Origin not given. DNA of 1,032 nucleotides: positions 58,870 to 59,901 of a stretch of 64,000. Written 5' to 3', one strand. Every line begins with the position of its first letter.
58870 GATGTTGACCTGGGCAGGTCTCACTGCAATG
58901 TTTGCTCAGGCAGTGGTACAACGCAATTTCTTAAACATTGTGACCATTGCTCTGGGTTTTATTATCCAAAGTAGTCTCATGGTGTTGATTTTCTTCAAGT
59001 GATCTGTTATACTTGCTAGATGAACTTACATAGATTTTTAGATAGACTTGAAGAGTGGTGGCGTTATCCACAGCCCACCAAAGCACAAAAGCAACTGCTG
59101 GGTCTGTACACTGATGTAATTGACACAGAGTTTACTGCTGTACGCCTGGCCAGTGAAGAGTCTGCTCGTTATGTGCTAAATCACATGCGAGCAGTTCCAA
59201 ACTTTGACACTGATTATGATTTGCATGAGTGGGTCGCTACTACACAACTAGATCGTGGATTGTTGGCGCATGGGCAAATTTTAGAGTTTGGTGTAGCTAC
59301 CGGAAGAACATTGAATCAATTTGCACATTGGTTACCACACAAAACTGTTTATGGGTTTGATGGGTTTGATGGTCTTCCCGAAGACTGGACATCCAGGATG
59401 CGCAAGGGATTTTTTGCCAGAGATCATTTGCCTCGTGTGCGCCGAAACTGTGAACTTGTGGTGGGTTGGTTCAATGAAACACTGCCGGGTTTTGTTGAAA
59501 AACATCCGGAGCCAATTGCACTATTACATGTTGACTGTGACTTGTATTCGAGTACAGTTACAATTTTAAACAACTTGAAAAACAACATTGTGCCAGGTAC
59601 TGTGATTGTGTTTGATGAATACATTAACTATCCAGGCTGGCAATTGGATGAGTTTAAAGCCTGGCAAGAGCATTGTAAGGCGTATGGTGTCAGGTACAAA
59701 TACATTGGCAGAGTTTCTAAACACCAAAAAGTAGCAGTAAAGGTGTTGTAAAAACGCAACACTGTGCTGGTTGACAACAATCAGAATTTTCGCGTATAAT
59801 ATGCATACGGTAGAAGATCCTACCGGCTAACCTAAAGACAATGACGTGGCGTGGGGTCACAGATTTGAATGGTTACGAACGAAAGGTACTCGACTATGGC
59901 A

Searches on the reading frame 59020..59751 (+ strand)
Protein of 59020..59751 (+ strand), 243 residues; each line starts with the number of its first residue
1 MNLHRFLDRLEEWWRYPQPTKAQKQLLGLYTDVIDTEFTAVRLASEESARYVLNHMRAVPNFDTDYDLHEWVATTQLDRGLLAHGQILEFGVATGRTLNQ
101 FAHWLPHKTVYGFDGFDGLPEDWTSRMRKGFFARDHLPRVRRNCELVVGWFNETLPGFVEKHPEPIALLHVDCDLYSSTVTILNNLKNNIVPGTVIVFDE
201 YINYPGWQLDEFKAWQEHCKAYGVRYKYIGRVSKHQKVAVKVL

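Call 80: search_protein_families(library=pfam, proteins=[window:59020-59751:+], max_evalue=0.001)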
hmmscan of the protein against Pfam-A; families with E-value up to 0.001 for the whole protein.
window:59020-59751:+ (243 aa): 2 families
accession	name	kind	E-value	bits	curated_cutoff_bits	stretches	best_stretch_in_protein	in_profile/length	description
PF05711.17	TylF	-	1.9e-12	47.4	23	1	144-207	175-235/264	Macrocin-O-methyltransferase (TylF)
PF13578.12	Methyltransf_24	-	2e-11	45.1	26.3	1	88-201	1-105/105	Methyltransferase domain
